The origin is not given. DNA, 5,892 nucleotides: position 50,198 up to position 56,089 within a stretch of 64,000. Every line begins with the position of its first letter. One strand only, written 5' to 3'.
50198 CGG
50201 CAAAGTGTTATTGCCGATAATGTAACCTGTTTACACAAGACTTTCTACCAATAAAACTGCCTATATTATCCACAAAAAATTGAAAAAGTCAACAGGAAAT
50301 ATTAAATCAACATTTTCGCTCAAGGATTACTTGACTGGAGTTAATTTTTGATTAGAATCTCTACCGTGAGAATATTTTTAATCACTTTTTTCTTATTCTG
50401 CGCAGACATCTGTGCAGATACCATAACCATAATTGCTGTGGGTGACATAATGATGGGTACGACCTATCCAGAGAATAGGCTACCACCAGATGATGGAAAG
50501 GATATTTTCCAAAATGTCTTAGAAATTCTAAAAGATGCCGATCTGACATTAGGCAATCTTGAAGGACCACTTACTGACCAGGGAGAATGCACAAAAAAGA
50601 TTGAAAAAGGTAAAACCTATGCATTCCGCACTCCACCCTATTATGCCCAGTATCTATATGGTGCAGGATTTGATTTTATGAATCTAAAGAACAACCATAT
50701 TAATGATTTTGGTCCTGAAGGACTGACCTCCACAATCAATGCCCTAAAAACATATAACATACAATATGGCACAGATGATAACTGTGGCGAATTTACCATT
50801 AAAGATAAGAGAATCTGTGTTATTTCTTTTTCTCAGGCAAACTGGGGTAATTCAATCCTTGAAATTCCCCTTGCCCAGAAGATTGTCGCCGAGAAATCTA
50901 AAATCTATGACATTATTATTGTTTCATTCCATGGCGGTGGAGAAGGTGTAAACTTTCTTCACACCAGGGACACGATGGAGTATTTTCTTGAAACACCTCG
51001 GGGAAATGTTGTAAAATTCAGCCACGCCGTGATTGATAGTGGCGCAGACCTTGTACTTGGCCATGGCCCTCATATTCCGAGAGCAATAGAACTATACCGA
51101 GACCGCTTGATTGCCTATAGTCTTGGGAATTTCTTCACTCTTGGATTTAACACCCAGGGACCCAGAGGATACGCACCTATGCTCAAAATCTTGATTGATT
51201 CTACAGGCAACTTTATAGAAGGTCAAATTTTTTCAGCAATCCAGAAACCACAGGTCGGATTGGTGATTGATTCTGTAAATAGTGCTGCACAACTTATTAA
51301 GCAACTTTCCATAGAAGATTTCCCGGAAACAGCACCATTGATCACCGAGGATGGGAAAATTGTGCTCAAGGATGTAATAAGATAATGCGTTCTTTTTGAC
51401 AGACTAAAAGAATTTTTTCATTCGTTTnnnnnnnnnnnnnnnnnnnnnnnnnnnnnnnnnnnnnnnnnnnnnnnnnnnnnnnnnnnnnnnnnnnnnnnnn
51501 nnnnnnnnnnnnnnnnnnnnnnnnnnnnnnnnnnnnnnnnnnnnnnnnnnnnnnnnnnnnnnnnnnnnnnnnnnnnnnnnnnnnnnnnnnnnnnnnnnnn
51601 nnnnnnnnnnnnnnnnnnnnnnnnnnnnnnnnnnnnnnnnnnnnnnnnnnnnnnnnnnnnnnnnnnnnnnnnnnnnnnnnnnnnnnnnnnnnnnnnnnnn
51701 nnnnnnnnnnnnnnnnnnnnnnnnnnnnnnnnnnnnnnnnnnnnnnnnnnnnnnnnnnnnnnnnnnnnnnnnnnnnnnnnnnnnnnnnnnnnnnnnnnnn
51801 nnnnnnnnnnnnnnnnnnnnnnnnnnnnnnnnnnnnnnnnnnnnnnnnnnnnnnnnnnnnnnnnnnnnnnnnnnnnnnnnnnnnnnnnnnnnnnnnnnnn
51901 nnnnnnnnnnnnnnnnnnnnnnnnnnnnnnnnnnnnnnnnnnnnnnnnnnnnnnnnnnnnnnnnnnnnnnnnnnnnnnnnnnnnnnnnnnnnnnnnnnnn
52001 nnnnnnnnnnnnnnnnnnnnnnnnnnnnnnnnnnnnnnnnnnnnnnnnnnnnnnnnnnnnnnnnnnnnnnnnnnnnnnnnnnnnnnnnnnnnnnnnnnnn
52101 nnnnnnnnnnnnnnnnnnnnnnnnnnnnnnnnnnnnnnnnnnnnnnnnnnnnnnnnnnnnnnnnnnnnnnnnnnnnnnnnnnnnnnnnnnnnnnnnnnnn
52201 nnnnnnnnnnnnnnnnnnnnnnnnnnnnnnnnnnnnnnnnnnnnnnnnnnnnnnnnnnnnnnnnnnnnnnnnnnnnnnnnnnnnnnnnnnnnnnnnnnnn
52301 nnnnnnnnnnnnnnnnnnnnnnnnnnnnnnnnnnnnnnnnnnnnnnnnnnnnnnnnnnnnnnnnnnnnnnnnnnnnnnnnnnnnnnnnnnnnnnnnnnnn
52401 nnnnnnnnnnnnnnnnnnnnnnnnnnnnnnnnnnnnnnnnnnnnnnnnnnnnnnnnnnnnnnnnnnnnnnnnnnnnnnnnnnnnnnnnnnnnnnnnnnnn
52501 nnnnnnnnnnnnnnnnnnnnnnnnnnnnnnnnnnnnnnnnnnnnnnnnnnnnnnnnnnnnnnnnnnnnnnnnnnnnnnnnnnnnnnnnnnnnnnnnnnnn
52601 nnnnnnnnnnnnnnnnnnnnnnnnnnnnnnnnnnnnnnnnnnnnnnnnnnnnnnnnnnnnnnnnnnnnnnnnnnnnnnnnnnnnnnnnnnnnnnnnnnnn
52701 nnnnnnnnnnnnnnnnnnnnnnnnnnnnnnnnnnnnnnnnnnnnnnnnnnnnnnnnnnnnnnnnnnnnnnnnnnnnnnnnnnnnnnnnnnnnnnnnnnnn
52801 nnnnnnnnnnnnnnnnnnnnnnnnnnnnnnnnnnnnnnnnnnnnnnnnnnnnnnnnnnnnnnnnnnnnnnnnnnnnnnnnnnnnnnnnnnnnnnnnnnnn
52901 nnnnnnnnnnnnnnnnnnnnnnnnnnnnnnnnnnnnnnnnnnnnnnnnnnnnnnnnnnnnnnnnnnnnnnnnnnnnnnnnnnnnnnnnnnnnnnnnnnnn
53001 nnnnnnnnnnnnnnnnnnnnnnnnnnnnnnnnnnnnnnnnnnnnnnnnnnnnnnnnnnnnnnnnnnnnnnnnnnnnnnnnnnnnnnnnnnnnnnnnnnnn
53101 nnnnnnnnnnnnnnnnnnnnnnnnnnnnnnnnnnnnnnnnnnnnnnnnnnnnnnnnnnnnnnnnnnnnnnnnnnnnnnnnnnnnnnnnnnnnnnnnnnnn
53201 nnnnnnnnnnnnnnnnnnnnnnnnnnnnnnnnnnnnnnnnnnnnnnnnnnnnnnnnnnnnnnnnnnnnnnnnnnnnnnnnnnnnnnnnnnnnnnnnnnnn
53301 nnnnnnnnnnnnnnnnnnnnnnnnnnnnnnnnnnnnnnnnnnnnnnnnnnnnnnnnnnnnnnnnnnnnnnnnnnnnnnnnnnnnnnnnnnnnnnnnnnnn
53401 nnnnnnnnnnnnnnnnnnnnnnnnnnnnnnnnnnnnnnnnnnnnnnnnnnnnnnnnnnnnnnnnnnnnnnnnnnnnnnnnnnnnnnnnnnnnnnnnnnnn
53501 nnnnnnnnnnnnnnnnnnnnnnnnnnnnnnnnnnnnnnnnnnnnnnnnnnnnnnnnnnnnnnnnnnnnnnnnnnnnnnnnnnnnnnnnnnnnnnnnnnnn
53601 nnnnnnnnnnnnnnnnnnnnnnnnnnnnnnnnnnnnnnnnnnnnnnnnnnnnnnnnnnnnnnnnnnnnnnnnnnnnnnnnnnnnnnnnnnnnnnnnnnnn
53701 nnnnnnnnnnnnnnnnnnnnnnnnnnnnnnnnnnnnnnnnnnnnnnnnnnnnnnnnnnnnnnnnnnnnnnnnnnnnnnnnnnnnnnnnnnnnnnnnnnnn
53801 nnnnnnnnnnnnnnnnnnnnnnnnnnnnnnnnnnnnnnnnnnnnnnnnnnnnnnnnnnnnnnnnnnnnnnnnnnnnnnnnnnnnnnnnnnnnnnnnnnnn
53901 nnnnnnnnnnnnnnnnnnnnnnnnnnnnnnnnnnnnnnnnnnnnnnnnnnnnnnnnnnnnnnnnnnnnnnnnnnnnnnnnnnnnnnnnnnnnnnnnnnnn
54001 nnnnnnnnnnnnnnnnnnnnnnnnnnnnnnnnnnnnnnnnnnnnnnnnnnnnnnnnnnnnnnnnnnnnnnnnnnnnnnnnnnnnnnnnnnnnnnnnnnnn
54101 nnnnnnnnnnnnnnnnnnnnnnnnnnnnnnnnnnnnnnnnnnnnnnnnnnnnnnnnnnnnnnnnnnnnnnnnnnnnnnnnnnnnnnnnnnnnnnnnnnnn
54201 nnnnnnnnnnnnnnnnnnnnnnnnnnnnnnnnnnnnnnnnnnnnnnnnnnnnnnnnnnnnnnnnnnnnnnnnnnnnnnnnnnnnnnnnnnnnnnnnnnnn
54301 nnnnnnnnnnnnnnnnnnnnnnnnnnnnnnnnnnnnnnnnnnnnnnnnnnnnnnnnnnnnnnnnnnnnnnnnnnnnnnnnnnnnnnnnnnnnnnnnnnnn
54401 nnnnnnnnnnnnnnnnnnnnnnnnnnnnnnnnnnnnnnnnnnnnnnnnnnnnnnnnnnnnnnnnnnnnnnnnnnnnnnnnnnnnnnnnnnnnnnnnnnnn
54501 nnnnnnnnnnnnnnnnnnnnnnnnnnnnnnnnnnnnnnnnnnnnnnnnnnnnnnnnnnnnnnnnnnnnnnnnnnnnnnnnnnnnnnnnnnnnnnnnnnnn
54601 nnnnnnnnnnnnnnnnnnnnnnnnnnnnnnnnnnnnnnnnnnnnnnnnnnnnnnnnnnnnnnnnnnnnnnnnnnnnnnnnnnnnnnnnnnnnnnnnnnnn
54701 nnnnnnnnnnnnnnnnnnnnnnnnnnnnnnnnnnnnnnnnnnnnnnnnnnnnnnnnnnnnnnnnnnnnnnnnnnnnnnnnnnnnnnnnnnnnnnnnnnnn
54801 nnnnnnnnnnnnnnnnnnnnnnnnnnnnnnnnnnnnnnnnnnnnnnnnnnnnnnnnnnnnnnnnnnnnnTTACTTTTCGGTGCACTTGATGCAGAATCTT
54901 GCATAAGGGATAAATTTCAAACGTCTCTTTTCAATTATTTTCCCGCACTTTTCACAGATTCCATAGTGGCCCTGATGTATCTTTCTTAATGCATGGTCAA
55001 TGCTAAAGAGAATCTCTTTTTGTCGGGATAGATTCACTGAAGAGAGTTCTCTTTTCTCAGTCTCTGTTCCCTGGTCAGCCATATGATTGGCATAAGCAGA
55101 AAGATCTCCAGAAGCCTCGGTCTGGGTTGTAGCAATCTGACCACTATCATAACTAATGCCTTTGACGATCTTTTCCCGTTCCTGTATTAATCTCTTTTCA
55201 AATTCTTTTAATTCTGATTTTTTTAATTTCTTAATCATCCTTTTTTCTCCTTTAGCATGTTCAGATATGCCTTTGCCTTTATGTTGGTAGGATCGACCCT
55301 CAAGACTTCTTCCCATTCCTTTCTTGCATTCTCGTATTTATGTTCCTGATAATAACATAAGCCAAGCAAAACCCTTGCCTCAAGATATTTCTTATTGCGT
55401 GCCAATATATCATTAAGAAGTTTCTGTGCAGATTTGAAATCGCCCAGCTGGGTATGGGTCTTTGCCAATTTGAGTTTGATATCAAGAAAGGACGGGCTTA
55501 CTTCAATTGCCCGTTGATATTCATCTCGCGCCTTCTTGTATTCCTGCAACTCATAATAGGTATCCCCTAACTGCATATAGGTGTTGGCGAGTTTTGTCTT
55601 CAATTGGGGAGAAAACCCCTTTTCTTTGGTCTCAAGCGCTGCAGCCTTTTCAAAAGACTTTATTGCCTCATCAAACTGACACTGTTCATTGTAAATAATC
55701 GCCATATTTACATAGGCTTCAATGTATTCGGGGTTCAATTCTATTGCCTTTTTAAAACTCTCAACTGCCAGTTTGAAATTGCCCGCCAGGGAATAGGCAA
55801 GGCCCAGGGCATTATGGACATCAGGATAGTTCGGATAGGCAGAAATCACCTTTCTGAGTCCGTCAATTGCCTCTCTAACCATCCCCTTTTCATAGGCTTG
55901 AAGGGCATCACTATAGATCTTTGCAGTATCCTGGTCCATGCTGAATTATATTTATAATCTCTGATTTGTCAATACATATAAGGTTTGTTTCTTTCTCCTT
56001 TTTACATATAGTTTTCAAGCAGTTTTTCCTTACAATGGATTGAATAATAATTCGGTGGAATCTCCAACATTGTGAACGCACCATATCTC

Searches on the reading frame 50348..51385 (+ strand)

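Call 60: search_protein_families(library=pfam, proteins=[window:50348-51385:+], max_evalue=0.00001)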
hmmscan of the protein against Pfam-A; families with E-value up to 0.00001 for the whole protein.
window:50348-51385:+ (345 aa): 1 family
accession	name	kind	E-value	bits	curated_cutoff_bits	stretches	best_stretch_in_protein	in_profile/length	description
PF09587.15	PGA_cap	-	1.2e-45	156.5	27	1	27-262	1-251/255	Bacterial capsule synthesis protein PGA_cap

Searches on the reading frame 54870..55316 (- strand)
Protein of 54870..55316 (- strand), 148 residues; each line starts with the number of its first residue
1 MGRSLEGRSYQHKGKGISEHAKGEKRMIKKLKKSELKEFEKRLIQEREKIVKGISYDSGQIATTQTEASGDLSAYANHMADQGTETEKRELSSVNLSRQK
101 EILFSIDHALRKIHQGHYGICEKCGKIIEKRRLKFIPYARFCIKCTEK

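Call 35: search_protein_families(library=pfam, proteins=[window:54870-55316:-], max_evalue=0.001)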
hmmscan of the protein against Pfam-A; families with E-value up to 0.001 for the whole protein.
window:54870-55316:- (148 aa): 1 family
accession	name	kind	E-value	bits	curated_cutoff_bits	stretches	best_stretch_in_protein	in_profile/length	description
PF01258.23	zf-dskA_traR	-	1.5e-09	38.1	24.9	1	118-146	3-31/36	Prokaryotic dksA/traR C4-type zinc finger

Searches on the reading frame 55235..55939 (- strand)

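Call 35: search_protein_families(library=pfam, proteins=[window:55235-55939:-], max_evalue=0.001)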
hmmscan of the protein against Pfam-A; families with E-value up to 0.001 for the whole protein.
window:55235-55939:- (234 aa): 29 families (the best 25 are shown)
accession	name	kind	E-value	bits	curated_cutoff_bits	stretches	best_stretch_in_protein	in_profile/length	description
PF07719.23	TPR_2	-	1.6e-34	115.6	27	4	39-72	1-34/34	Tetratricopeptide repeat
PF00515.34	TPR_1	-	1.6e-33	113.6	27.8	4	40-72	2-34/34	Tetratricopeptide repeat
PF13414.12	TPR_11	-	2.8e-29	101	26.8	3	125-166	1-42/42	TPR repeat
PF14559.12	TPR_19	-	2.7e-27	95.3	25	3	130-183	3-56/68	Tetratricopeptide repeat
PF13181.12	TPR_8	-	5.8e-26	88.8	25.7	2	40-71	2-33/34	Tetratricopeptide repeat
PF13424.12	TPR_12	-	3.6e-24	85.2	30.1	1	73-148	3-75/77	Tetratricopeptide repeat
PF13428.12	TPR_14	-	3e-23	80.4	23.5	2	119-160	2-43/44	Tetratricopeptide repeat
PF13432.12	TPR_16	-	9.2e-20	71.2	32.7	3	156-213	1-57/65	Tetratricopeptide repeat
PF13174.12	TPR_6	-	9.6e-19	67.1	26.3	0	121-149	3-31/33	Tetratricopeptide repeat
PF23914.1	TPR_CcmH_CycH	-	2.1e-18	67.1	42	1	118-217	50-152/158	Cytochrome c-type biogenesis protein H TPR domain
PF13431.12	TPR_17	-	1.3e-17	63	24.4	1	62-93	2-33/34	Tetratricopeptide repeat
PF25060.1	ARM_TT21_2nd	-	4.6e-12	46.4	27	2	145-195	215-265/270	Tetratricopeptide repeat protein 21 second ARM domain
PF13176.12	TPR_7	-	1.6e-11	43.8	27.9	0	43-69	3-29/36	Tetratricopeptide repeat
PF24575.1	TPR_Slam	-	2.3e-11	44.5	35.2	0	9-47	51-89/104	Surface lipoprotein assembly modifier, N-terminal TPR repeats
PF12895.13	ANAPC3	-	2.3e-11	44.3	27.2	1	157-207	28-77/82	Anaphase-promoting complex, cyclosome, subunit 3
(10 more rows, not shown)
